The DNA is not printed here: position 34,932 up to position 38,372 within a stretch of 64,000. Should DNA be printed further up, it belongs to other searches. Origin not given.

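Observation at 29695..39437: tRNA-bracketed module: ECF sigma, acidic-tail membrane protein, twin RND pumps, mini-adaptor, secreted protein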

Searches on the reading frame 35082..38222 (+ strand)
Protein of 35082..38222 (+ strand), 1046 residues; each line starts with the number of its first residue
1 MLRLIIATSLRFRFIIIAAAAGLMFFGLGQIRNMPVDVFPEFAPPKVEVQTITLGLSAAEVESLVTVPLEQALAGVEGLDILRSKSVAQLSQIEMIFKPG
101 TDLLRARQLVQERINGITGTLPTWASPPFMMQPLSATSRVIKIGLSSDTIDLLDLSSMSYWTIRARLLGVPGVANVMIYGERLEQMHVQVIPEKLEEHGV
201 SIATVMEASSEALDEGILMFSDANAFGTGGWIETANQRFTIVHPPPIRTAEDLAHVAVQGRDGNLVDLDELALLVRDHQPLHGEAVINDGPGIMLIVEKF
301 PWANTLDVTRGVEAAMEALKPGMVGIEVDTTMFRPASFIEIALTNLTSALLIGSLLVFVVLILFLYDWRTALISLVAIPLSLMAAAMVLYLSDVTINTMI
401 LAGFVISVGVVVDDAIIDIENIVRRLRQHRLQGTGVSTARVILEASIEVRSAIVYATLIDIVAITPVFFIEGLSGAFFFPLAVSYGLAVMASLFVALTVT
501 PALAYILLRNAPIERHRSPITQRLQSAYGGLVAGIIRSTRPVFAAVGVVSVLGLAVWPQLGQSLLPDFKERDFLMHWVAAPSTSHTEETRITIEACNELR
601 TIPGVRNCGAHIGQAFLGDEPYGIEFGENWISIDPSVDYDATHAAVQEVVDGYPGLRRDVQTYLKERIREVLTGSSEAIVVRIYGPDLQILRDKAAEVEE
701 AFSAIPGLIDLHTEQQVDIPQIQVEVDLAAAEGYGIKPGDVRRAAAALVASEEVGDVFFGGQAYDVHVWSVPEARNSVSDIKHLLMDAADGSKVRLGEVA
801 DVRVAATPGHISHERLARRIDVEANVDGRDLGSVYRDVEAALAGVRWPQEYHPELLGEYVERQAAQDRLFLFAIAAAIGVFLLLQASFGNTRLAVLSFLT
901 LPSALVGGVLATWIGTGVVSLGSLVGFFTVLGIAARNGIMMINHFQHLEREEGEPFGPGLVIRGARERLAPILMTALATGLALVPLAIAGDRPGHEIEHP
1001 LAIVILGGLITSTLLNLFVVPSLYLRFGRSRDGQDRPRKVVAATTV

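Call 6: search_protein_families(library=pfam, proteins=[window:35082-38222:+], max_evalue=0.01)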
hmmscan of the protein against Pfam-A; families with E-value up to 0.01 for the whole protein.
window:35082-38222:+ (1046 aa): 3 families
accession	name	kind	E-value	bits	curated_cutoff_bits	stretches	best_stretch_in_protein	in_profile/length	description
PF00873.25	ACR_tran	-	9.6e-209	696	28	1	6-1026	2-1019/1021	AcrB/AcrD/AcrF family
PF02355.23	SecD_SecF_C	-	4.3e-05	23.4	20.5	0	854-1024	19-183/189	Protein export membrane protein SecD/SecF, C-terminal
PF03176.21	MMPL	-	0.00028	20.4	20.5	1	337-517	136-312/333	MMPL family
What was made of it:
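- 35082..38222 (+): RND2, the conserved and presumably catalytic RND paralogue (1046 aa). D413/D414 lie at 36318-36323, R936 at 37887-37889, and the docking-domain insertion at 35718-35750. ACR_tran 9.6e-209 (call 6).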

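Call 7: search_protein_families(library=ncbifam, proteins=[window:35082-38222:+], max_evalue=0.01)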
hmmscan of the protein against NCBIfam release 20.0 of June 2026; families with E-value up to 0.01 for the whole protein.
window:35082-38222:+ (1046 aa): 16 families
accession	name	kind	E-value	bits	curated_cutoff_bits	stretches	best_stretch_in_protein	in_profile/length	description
TIGR00914.1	2A0601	subfamily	3.2e-161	538.4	701.45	1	1-1032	1-1040/1051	CusA/CzcA family heavy metal efflux RND transporter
NF033617.1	RND_permease_2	subfamily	1.4e-145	486.7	1250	1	23-1027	18-1007/1009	multidrug efflux RND transporter permease subunit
NF000282.2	RND_permease_1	subfamily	3.5e-118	396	1250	1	23-1025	18-1025/1029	multidrug efflux RND transporter permease subunit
TIGR00915.1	2A0602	subfamily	5.9e-104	348.9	940.35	1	23-1026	19-1027/1050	efflux RND transporter permease subunit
NF007905.0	PRK10614.1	equivalog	5.4e-88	295.8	1774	1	22-1036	20-1017/1025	multidrug efflux RND transporter permease subunit MdtC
NF007131.0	PRK09577.1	equivalog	1.1e-70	238.6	1768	1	23-1044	19-1039/1045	multidrug efflux RND transporter permease subunit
NF007798.0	PRK10503.1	equivalog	1.7e-70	237.8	1584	1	23-1029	30-1024/1040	MdtB/MuxB family multidrug efflux RND transporter permease subunit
NF007133.0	PRK09579.1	equivalog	1.7e-69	234.5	1763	2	24-554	22-538/1017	multidrug efflux RND transporter permease subunit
NF007842.1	PRK10555.1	equivalog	8.1e-65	219.3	1854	2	23-594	19-591/1036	multidrug efflux RND transporter permease AcrD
NF000037.1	RND_perm_OqxB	exception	2.3e-62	211.1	2200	2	17-511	13-502/1050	multidrug efflux RND transporter permease subunit OqxB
NF011706.2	PRK15127.1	equivalog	4.4e-54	183.8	2150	2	22-591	18-589/1049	multidrug efflux RND transporter permease subunit AcrB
NF009583.0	PRK13024.1-3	subfamily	1.1e-07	30.3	721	1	347-568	282-492/755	protein translocase subunit SecDF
TIGR00921.1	2A067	subfamily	9.8e-06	23.9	351.9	1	819-1027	140-346/733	hydrophobe/amphiphile efflux-3 (HAE3) family transporter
TIGR00916.1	2A0604s01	subfamily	2.4e-05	24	148.6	1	348-496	92-230/231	SecD/SecF family protein translocase subunit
NF046001.1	SecDF_plasm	equivalog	3e-05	22.3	500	1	347-505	685-844/878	protein translocase subunit SecDF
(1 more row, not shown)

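Call 13: find_encoding_contigs(protein=window:35082-38222:+, flank=10000, max_places=6)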
Protein window:35082-38222:+ (1046 aa): no gene with exactly this product is on record in the collection.
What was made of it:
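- Tried and rejected: Exact-protein look-up of RND2 found nothing on record (call 13).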

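Call 22: search_solved_structures(query=window:35082-38222:+, max_evalue=1e-20, show_alignments=0)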
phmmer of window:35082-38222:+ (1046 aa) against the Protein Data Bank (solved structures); distinct sequences matched with E-value up to 1e-20: 80 (the best 60 are shown).
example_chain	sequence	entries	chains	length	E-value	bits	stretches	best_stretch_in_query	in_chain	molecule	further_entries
4k0e_A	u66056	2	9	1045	1.5e-109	370.7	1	8-1027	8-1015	Heavy metal cation tricomponent efflux pump ZneA(CzcA-like)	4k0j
3t51_A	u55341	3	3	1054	4e-87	296.4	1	1-1025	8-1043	Cation efflux system protein CusA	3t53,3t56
3k07_A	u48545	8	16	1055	4e-87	296.4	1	1-1025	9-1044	Cation efflux system protein cusA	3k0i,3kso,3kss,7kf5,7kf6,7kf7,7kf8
3ne5_A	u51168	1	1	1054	7.2e-87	295.6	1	4-1025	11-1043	Cation efflux system protein cusA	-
4dop_A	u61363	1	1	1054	3.1e-86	293.5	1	1-1025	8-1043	Cation efflux system protein CusA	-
4dnr_A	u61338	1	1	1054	4.3e-86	293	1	1-1025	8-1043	Cation efflux system protein CusA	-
4dnt_A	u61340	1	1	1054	6e-86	292.5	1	1-1025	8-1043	Cation efflux system protein CusA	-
7wlv_A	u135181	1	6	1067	5.1e-70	239.8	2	24-512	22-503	Efflux pump membrane transporter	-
7b8p_A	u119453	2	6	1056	1.2e-69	238.5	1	20-1025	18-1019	Efflux pump membrane transporter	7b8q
6ows_A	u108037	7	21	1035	1.5e-69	238.3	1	20-1025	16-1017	Efflux pump membrane transporter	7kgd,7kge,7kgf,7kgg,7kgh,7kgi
8deu_A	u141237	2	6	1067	9.8e-65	222.3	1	24-1025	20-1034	Efflux pump membrane transporter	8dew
8yr0_A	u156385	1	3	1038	1.1e-64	222.1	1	23-1026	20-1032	Cation/multidrug efflux pump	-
6vks_A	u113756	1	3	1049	1.3e-64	221.9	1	24-1025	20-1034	Efflux pump membrane transporter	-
6vkt_A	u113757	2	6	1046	1.4e-64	221.8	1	24-1025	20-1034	Efflux pump membrane transporter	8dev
4mt1_A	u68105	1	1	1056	2.1e-64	221.2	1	24-1025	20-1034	Drug efflux protein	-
3w9i_A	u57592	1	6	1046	4.9e-58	200.1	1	22-598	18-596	Multidrug resistance protein MexB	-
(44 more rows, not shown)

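Call 23: search_solved_structures(query=window:35082-38222:+, max_evalue=1e-86, show_alignments=3)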
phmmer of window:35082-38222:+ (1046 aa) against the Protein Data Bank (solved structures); distinct sequences matched with E-value up to 1e-86: 4.
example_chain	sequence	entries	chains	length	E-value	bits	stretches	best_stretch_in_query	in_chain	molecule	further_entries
4k0e_A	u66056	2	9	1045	1.5e-109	370.7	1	8-1027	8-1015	Heavy metal cation tricomponent efflux pump ZneA(CzcA-like)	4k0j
3t51_A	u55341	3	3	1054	4e-87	296.4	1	1-1025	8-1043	Cation efflux system protein CusA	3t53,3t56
3k07_A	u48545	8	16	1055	4e-87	296.4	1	1-1025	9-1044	Cation efflux system protein cusA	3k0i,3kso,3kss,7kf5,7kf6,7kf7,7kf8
3ne5_A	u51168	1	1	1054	7.2e-87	295.6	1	4-1025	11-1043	Cation efflux system protein cusA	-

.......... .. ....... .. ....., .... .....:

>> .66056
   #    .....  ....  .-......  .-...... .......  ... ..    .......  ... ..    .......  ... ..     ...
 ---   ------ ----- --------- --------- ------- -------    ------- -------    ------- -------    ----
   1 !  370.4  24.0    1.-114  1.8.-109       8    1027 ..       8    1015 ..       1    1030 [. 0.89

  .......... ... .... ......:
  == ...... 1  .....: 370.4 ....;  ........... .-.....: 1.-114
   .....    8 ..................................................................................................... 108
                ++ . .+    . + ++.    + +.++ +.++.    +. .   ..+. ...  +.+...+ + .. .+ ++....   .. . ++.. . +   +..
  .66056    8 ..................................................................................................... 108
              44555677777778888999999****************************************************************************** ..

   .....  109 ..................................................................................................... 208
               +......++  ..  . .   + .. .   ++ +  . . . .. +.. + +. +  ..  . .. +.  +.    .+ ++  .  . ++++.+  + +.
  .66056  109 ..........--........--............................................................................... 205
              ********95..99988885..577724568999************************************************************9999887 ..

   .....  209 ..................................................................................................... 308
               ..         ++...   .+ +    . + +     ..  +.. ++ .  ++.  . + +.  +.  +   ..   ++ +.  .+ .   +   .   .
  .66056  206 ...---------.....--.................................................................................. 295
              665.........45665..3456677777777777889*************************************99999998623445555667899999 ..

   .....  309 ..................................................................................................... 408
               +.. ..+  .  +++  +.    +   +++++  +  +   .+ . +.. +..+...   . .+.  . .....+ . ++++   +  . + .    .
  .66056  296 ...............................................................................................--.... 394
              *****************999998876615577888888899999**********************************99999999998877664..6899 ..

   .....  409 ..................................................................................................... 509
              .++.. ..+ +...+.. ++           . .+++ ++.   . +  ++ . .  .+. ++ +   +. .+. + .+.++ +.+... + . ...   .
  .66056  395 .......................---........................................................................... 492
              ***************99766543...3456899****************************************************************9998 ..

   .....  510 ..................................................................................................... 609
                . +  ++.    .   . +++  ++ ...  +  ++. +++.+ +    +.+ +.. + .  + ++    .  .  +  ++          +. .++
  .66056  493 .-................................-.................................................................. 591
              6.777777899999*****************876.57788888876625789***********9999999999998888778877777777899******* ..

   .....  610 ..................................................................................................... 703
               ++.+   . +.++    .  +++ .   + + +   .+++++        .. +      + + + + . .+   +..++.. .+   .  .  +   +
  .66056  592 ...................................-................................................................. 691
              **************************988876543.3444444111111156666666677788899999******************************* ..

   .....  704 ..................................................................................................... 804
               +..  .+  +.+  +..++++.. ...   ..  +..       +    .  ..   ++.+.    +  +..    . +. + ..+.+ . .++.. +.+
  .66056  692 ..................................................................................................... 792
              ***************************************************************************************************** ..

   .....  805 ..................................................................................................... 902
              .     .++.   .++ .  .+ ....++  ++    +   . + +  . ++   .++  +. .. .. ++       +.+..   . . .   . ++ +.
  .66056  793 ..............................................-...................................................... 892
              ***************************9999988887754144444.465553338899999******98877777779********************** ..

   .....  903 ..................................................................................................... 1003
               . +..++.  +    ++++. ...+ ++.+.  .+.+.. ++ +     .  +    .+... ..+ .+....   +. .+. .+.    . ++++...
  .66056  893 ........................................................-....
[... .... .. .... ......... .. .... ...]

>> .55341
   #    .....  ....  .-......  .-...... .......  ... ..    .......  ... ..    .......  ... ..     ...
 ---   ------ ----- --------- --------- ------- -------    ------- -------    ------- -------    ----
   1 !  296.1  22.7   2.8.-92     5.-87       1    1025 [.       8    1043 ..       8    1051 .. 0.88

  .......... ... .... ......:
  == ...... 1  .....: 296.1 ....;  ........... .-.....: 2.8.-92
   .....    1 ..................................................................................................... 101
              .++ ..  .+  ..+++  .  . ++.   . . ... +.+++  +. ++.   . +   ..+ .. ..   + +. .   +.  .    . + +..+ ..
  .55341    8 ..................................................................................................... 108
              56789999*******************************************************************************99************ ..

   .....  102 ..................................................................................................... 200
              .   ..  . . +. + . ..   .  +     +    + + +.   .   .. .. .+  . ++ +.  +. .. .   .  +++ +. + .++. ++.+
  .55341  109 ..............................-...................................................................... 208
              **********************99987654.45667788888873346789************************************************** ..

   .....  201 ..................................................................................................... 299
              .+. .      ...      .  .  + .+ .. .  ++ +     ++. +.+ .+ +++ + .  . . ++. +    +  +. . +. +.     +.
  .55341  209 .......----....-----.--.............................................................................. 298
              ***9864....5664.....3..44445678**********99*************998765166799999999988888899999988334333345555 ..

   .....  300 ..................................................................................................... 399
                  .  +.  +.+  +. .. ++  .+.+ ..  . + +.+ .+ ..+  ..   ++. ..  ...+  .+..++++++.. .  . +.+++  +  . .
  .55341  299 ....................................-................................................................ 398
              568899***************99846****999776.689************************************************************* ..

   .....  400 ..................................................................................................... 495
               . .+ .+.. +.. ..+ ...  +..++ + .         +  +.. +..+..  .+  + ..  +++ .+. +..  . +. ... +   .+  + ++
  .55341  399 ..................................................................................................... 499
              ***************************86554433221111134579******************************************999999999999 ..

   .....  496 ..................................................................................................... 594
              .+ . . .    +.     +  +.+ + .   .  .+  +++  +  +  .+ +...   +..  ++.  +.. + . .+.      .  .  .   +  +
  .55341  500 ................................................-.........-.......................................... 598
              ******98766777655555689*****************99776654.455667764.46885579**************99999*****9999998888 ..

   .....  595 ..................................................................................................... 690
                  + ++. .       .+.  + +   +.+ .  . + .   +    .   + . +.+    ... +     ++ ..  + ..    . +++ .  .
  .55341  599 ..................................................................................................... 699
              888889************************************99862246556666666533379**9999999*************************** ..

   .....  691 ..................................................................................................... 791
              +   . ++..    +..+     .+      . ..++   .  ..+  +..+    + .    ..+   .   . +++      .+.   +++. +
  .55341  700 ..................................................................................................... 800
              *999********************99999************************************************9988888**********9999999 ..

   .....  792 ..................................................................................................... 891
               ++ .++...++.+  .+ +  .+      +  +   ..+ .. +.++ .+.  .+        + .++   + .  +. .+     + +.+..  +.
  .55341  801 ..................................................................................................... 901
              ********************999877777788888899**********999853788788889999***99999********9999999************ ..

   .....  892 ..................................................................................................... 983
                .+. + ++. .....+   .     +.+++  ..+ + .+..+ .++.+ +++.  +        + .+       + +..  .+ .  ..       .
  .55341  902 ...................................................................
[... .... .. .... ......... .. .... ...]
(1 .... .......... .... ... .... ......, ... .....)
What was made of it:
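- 35082..38222 (+): ZneA is the best solved relative (calls 22, 23).
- ZneA E136 and the distal site are not conserved, and the CusA Met triad is absent (call 23).
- Tried and rejected: The Met triad is absent (call 23).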
